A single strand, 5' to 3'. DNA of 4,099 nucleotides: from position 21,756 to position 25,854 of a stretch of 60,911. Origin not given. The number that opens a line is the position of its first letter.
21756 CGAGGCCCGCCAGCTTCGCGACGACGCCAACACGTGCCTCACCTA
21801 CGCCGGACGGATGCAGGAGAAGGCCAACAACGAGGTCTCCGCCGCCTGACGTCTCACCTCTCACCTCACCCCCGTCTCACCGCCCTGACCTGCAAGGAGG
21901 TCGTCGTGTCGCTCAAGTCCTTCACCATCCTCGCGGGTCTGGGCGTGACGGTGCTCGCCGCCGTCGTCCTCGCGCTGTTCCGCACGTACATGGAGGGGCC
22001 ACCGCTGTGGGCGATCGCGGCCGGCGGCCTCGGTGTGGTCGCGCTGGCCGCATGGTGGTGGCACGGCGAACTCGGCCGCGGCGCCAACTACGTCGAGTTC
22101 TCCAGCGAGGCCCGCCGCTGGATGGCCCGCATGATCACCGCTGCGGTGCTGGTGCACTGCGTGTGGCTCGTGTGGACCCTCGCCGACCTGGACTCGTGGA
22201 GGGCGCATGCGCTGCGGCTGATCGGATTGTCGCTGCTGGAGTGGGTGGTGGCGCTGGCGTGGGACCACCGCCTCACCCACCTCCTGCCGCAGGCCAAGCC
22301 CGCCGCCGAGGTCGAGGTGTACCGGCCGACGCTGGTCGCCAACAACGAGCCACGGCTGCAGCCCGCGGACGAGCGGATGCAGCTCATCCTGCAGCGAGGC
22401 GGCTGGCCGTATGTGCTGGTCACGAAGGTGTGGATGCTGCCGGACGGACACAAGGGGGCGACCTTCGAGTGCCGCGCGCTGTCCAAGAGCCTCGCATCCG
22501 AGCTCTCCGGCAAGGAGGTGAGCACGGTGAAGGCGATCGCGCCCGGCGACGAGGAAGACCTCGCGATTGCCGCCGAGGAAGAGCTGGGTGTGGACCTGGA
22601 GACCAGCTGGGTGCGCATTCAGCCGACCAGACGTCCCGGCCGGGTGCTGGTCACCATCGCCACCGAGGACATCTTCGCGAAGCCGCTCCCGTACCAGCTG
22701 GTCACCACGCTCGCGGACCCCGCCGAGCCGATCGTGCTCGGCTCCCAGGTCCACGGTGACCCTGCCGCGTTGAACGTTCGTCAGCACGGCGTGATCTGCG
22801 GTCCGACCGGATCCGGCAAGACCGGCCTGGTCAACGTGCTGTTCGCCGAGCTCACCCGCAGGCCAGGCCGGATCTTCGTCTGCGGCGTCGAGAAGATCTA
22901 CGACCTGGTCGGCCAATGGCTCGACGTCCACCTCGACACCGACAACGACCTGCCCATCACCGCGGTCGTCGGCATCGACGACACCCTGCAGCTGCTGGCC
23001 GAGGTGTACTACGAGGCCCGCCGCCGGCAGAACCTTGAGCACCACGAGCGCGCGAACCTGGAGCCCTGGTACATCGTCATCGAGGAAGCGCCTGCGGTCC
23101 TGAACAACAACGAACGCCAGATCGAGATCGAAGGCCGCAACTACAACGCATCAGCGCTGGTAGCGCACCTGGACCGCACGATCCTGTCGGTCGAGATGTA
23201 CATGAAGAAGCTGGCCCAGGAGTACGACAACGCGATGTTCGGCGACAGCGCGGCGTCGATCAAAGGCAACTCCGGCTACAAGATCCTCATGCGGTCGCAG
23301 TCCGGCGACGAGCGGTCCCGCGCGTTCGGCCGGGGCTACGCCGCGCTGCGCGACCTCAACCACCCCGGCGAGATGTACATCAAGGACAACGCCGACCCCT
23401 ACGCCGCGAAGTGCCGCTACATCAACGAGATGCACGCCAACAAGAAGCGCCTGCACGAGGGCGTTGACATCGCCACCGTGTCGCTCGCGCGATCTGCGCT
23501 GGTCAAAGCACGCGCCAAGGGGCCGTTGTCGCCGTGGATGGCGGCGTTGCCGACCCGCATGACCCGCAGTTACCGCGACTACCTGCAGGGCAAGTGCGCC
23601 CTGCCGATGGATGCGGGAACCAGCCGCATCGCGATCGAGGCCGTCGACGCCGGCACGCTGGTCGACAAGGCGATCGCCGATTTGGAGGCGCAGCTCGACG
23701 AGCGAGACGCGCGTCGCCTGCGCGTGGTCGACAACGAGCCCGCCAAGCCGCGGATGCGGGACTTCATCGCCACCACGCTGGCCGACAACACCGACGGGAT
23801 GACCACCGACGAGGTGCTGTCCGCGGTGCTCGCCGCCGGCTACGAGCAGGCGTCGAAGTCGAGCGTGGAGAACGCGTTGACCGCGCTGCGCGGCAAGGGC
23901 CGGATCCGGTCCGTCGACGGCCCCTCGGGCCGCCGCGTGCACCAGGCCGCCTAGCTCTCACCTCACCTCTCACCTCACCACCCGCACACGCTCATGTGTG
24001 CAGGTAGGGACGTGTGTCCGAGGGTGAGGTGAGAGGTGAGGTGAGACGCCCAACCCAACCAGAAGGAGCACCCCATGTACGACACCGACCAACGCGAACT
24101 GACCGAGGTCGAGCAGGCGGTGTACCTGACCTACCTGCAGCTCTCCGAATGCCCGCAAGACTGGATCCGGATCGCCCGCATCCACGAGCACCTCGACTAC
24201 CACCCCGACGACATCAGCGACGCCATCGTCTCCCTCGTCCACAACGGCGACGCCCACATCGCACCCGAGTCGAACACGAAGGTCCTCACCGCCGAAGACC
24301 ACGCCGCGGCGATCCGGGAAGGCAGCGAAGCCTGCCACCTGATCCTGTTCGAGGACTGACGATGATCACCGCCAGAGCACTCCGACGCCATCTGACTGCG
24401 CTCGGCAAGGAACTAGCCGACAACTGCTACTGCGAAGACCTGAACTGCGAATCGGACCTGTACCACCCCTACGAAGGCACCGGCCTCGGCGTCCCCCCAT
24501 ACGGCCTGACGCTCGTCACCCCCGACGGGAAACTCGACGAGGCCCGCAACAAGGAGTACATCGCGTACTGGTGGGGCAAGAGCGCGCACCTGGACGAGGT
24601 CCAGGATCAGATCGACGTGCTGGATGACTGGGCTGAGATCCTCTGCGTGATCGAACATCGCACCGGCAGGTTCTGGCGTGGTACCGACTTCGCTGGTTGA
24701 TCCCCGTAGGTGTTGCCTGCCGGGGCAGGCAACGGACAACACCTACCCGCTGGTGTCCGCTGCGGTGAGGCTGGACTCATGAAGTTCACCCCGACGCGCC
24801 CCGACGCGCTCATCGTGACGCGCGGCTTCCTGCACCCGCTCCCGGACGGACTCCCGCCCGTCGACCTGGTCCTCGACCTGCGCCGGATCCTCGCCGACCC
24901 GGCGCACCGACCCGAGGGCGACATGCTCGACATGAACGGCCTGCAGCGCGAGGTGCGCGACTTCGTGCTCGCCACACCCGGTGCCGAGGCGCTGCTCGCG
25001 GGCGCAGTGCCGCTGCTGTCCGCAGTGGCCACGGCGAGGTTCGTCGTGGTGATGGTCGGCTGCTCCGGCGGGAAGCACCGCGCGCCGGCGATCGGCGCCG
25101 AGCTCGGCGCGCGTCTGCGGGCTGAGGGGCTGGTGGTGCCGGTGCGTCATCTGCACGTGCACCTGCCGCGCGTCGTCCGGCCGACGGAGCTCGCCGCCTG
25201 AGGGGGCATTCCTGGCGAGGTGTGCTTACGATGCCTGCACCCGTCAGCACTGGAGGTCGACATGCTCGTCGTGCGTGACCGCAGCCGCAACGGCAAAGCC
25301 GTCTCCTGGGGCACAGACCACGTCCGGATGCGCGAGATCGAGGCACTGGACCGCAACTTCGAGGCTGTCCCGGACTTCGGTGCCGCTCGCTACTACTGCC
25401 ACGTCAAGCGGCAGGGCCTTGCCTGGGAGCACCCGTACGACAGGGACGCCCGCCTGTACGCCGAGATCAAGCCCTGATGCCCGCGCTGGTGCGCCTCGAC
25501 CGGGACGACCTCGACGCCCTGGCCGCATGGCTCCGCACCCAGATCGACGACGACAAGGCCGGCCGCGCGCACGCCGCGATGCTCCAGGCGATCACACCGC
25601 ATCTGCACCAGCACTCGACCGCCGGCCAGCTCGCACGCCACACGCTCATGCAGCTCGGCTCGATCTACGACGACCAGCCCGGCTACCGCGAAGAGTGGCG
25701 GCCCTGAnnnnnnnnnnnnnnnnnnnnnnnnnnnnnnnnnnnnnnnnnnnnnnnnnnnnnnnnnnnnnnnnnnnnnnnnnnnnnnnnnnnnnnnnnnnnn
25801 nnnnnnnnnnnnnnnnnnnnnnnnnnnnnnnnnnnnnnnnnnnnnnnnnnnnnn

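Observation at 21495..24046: CTCACC repeat clusters bracketing the TraB/FtsK-like gene, including a perfect 24-bp inverted repeat: candidate clt / translocase recognition sites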

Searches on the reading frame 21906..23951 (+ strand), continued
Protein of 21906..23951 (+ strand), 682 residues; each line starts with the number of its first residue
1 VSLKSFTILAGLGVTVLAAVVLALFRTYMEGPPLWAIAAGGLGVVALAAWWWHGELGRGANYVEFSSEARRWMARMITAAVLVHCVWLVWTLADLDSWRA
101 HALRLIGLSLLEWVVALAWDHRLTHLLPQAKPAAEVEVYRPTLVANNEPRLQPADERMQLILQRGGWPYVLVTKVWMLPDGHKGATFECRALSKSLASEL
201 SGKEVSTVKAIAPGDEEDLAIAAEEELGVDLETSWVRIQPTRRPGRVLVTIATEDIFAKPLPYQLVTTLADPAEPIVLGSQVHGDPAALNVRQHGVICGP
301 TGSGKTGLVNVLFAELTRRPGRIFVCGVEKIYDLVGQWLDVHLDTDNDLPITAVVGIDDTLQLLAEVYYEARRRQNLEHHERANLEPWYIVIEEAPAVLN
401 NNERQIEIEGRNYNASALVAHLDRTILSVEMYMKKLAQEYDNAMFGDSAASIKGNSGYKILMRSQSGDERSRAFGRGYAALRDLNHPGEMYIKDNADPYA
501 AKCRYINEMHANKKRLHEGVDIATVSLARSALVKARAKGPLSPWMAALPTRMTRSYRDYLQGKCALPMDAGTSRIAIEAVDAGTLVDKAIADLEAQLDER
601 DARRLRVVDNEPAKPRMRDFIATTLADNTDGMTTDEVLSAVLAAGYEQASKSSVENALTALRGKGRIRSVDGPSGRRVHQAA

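Call 120: search_protein_families(library=pfam, alignment_id=A6, max_evalue=0.001)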
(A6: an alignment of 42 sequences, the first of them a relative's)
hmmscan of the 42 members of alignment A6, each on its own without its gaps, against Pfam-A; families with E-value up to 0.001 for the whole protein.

A. member 1, P0036 (684 aa): 2 families
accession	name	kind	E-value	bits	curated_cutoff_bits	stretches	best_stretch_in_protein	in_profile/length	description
PF01935.23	DUF87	-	0.00057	20.5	23.2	1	308-335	22-49/220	Helicase HerA, central domain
PF01580.24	FtsK_SpoIIIE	-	0.00089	19.2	24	0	299-335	33-65/221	FtsK/SpoIIIE family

B. families by the number of members that match (of 42 scanned): 3 families
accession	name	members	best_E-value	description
PF01580.24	FtsK_SpoIIIE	2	7.9e-05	FtsK/SpoIIIE family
PF01935.23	DUF87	2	0.00023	Helicase HerA, central domain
PF21128.4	MCM4_WHD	1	0.00054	MCM4, winged helix domain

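Call 121: find_related_loci(query=P0036, collection=viral_contigs, flank=3000)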
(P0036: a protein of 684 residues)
Query P0036 (684 aa) in viral_contigs; peptide patterns used: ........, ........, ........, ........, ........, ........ (x = any residue, [..] = any of these).
No stretch of DNA in the collection matches any of the patterns.

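Call 122: find_related_loci(query=P0031, collection=viral_contigs, flank=3000)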
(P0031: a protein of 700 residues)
Query P0031 (700 aa) in viral_contigs; peptide patterns used: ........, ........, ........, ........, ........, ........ (x = any residue, [..] = any of these).
15 stretches matched a pattern; 3 encode a relative of the query (tblastn E <= 1e-3); 2 distinct loci.
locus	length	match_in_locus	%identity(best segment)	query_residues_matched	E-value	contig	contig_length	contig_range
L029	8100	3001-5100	100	1-700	0e+0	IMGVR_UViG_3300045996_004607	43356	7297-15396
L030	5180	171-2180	40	9-685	2e-133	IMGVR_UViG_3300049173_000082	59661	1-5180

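Call 123: find_related_loci(query=P0040, collection=viral_contigs, flank=3000)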
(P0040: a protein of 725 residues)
Query P0040 (725 aa) in viral_contigs; peptide patterns used: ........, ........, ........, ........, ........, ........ (x = any residue, [..] = any of these).
7 stretches matched a pattern; 1 encode a relative of the query (tblastn E <= 1e-3); 1 distinct loci.
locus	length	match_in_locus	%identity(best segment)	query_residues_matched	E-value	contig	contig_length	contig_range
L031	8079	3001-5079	38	4-725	1e-100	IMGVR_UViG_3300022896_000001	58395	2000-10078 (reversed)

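Call 127: find_related_loci(query=P0069, collection=viral_contigs, flank=3000)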
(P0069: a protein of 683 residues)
Query P0069 (683 aa) in viral_contigs; peptide patterns used: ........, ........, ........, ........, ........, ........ (x = any residue, [..] = any of these).
5 stretches matched a pattern, but none encodes a relative of the query by tblastn (E <= 1e-3).

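Call 128: find_related_loci(query=P0042, collection=viral_contigs, flank=3000)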
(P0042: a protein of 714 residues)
Query P0042 (714 aa) in viral_contigs; peptide patterns used: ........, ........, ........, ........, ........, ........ (x = any residue, [..] = any of these).
6 stretches matched a pattern, but none encodes a relative of the query by tblastn (E <= 1e-3).

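Call 130: find_related_loci(query=A7, collection=viral_contigs, flank=3000)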
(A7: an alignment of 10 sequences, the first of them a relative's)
Query A7 (711 aa) in viral_contigs; peptide patterns used: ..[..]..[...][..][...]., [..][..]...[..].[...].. (x = any residue, [..] = any of these).
49 stretches matched a pattern; 12 encode a relative of the query (tblastn E <= 1e-3); 11 distinct loci.
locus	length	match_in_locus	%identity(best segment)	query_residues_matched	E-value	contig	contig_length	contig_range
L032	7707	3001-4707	38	1-586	1e-99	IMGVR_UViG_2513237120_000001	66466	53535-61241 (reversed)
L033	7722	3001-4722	36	1-592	5e-99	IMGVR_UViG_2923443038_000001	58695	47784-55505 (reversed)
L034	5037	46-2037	33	2-711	2e-97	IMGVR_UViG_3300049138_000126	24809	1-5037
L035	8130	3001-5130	32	2-703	3e-90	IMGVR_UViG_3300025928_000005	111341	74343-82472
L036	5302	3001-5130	32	2-703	3e-90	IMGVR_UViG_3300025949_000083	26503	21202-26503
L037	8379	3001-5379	34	4-710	3e-89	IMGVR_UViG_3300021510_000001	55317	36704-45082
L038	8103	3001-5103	30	1-704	3e-89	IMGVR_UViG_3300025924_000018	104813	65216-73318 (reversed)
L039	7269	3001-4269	39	155-591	1e-88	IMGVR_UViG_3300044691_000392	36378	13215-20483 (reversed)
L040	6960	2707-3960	39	155-586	4e-87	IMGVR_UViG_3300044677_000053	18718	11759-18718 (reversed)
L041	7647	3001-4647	34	152-708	2e-79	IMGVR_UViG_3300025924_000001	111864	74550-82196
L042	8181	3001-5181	35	1-710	3e-115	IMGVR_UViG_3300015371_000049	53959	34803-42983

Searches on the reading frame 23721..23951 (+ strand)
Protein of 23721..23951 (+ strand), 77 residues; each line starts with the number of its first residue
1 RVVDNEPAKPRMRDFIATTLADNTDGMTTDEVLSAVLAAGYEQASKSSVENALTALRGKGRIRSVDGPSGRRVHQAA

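Call 97: predict_structure(alignment_id=A4)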
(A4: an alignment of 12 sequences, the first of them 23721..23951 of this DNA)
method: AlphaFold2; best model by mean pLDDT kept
length: 77 residues; sequences in the alignment: 12
mean_pLDDT: 89.3   pTM: 0.75
mean pLDDT of the five models: 89.3, 88.1, 88.0, 87.9, 87.6
residues with pLDDT >= 90: 58; 70-90: 12; 50-70: 5; < 50: 2
segments of 3 or more residues with pLDDT < 50: none
pLDDT, mean of each block of 10 residues (from residue 1): 59 94 93 95 93 96 91 93
secondary structure, 60 per line:
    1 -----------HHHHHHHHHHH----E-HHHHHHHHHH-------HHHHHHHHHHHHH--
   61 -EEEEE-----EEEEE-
elements in order: H12-22 H29-38 H46-58 E62-66 E72-76

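Call 102: fold_search(model_id=the predicted structure, library=pdb)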
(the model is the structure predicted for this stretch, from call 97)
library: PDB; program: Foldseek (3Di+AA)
matches with E <= 10: 1584; with E <= 0.001: 0
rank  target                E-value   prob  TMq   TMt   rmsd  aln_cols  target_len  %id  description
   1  3eyy_A                2.7e-03  1.00  0.75  0.45   1.7        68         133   18  Structural basis for the specialization of Nur, a nickel-specific Fur homologue, in metal sensing and DNA recognition (released 2009-06-09)
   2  5fd6_B                3.3e-03  1.00  0.74  0.46   2.0        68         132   22  zinc-bound manganese uptake regulator (released 2016-12-28)
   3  7vo0_G                4.0e-03  1.00  0.66  0.42   4.6        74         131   18  Streptomyces coelicolor zinc uptake regulator complexed with zinc and DNA (trimer of dimers) (released 2022-08-03)
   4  6h1c_B                4.3e-03  1.00  0.70  0.43   2.6        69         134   23  Structure of Ferric uptake regulator from Pseudomonas aeruginosa with manganese. (released 2019-07-31)
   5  5fd6_D                5.6e-03  1.00  0.74  0.45   2.0        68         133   22  zinc-bound manganese uptake regulator (released 2016-12-28)
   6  6d57_A                6.0e-03  1.00  0.68  0.40   2.8        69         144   16  Campylobacter jejuni ferric uptake regulator S1 metalated (released 2018-05-23)
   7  2fu4_A                6.8e-03  1.00  0.66  0.63   3.4        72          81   14  Crystal Structure of the DNA binding domain of E.coli FUR (Ferric Uptake Regulator) (released 2006-05-16)
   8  2xig_B                7.3e-03  1.00  0.76  0.41   2.2        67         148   18  The structure of the Helicobacter pylori ferric uptake regulator Fur reveals three functional metal binding sites (released 2011-01-19)
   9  2xig_C                7.3e-03  1.00  0.74  0.40   2.2        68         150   18  The structure of the Helicobacter pylori ferric uptake regulator Fur reveals three functional metal binding sites (released 2011-01-19)
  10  6h1c_A                7.3e-03  1.00  0.71  0.44   2.3        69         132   23  Structure of Ferric uptake regulator from Pseudomonas aeruginosa with manganese. (released 2019-07-31)
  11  7ne9_CCC              7.8e-03  1.00  0.72  0.49   4.1        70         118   18  A single sensor controls large variations in zinc quotas in a marine cyanobacterium (released 2022-03-02)
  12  4rb2_D                8.3e-03  1.00  0.74  0.45   2.1        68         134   22  Crystal structure of Magnetospirillum gryphiswaldense MSR-1 SeMet-Fur-Mn2+-feoAB1 operator (released 2015-07-15)
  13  5fd5_C                1.0e-02  1.00  0.70  0.42   2.4        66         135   23  manganese uptake regulator (released 2016-12-28)
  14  5fd5_B                1.1e-02  1.00  0.69  0.42   2.5        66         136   23  manganese uptake regulator (released 2016-12-28)
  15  4ray_A                1.2e-02  1.00  0.68  0.42   2.0        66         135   21  Crystal structure of Magnetospirillum gryphiswaldense MSR-1 Apo-Fur (released 2015-07-15)
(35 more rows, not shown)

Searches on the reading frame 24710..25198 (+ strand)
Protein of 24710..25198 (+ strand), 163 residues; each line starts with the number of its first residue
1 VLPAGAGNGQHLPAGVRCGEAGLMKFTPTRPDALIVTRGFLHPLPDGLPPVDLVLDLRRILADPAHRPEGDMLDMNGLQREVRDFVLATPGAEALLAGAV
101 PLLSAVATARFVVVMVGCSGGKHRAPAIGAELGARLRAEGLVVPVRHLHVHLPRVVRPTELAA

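Call 9: search_protein_families(library=pfam, proteins=[window:24710-25198:+], max_evalue=0.01)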
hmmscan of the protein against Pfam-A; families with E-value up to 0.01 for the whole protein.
window:24710-25198:+ (163 aa): 1 family
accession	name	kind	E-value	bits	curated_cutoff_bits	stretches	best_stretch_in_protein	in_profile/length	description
PF22740.1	PapZ_C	-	1.6e-14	54.6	27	1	39-150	9-120/121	RapZ C-terminal domain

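Call 86: search_protein_families(library=ncbifam, proteins=[window:24779-25198:+], max_evalue=0.01)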
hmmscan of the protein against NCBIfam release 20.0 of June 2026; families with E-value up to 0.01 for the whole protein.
window:24779-25198:+ (140 aa): 1 family
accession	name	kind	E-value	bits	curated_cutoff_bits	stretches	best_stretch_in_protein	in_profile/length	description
NF003828.1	PRK05416.1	equivalog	2.5e-10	40.3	244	1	28-124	177-275/278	RNase adapter RapZ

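Call 103: search_protein_families(library=padloc, proteins=[window:24779-25198:+], max_evalue=0.01)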
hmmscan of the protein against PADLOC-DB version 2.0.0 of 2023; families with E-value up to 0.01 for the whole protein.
window:24779-25198:+ (140 aa): 0 families

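Call 104: search_protein_families(library=phrogs, proteins=[window:24779-25198:+], max_evalue=0.001)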
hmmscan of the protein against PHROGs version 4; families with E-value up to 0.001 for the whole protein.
window:24779-25198:+ (140 aa): 1 family
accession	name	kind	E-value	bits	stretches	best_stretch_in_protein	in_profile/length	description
phrog_18111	-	other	2.5e-16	60.7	1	12-133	5-120/128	ATPase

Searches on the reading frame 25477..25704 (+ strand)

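Call 64: search_protein_families(library=pfam, proteins=[window:25477-25704:+], max_evalue=0.05)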
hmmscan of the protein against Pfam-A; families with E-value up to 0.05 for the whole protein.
window:25477-25704:+ (76 aa): 1 family
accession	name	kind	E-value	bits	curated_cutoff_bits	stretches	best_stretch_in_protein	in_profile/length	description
PF19730.4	DUF6221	-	3.3e-07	31.4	27.6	1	32-76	79-122/122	Family of unknown function (DUF6221)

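Call 103: search_protein_families(library=padloc, proteins=[window:25477-25704:+], max_evalue=0.01)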
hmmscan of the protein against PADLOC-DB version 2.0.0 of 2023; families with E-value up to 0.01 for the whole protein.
window:25477-25704:+ (76 aa): 0 families

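Call 104: search_protein_families(library=phrogs, proteins=[window:25477-25704:+], max_evalue=0.001)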
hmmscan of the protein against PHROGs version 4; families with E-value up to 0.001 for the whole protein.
window:25477-25704:+ (76 aa): 0 families
